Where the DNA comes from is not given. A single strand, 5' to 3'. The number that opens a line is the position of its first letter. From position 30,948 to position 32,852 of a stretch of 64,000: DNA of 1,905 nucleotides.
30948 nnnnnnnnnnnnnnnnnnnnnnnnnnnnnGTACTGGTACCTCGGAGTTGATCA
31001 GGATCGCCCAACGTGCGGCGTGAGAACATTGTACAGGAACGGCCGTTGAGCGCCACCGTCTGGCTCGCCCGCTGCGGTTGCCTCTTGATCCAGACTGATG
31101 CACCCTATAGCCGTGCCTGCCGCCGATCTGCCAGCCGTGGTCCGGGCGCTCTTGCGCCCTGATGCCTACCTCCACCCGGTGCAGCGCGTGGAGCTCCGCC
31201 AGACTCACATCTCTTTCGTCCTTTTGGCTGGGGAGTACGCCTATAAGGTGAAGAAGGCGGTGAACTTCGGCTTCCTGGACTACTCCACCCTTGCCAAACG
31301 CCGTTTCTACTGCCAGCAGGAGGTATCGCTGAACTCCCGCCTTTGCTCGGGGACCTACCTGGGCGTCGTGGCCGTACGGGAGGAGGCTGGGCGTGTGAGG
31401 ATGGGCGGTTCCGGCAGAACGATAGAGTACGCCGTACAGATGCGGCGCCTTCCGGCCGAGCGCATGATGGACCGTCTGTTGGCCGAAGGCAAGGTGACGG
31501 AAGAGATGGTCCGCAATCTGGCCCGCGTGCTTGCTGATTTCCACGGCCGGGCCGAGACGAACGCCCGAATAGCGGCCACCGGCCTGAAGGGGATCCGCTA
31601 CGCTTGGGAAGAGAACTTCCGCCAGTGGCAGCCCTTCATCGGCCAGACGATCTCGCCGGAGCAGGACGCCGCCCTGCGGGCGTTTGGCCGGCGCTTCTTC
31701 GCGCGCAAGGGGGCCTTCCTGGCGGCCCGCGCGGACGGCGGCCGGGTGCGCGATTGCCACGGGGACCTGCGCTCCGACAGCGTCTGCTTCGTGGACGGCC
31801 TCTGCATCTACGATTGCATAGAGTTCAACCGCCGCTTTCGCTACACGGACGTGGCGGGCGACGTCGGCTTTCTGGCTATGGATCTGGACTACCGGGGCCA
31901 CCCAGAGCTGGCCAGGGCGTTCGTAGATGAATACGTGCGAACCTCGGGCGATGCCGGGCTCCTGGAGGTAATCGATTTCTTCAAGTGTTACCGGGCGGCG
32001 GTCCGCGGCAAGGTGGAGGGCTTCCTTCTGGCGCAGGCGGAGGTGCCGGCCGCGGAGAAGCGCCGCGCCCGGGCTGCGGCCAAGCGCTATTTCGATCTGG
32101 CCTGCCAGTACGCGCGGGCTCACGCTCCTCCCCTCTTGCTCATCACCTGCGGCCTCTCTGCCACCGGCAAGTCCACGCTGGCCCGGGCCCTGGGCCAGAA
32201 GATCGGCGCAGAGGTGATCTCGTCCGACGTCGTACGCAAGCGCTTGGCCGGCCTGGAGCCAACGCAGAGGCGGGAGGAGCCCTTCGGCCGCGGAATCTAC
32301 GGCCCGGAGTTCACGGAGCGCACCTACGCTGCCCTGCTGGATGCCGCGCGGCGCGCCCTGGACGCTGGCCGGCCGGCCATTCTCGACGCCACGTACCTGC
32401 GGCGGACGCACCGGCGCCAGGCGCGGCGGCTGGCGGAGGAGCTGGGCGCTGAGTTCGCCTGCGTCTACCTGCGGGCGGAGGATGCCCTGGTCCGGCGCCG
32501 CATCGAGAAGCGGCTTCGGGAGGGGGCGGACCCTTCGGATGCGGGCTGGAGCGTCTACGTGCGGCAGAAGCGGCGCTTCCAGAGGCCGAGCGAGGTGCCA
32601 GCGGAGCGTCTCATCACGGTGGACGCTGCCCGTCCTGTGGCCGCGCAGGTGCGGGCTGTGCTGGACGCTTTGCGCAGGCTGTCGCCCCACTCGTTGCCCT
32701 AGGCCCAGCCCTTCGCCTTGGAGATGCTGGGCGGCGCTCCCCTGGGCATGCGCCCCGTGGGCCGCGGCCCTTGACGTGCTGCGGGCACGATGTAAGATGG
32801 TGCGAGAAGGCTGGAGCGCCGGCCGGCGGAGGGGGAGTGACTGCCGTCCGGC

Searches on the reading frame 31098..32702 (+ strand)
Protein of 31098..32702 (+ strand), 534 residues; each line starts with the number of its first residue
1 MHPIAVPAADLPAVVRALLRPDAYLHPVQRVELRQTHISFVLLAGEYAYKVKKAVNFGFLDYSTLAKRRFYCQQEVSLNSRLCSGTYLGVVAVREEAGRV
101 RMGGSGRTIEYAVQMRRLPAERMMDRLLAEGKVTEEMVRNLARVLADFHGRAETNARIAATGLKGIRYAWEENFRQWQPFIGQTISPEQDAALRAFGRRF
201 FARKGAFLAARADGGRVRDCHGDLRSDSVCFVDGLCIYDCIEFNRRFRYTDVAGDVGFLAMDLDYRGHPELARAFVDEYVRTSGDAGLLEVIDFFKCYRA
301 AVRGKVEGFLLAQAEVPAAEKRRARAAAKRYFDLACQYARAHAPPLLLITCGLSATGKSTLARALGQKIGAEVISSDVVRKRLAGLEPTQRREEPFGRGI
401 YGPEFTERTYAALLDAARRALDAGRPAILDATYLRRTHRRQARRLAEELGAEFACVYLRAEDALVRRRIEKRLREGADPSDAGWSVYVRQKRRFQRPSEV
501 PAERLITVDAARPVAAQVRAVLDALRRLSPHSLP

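Call 3: search_protein_families(library=pfam, proteins=[window:31098-32702:+], max_evalue=0.01)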
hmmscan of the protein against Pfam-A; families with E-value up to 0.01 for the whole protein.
window:31098-32702:+ (534 aa): 6 families
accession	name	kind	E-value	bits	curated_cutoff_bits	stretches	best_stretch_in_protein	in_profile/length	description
PF13671.12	AAA_33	-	2e-35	122.6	27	1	347-497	1-143/143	AAA domain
PF13238.12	AAA_18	-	1.5e-05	25.9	29.4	1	350-475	3-114/128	AAA domain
PF13207.12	AAA_17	-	1.7e-05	25.6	27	1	352-478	2-129/136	AAA domain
PF08433.16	KTI12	-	0.00021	21.3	22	1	347-474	3-121/271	Chromatin associated protein KTI12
PF01583.26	APS_kinase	-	0.0029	18.1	21.1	0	348-383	5-45/152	Adenylylsulphate kinase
PF07931.18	CPT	-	0.0074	16.6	22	0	349-471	5-128/172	Chloramphenicol phosphotransferase-like protein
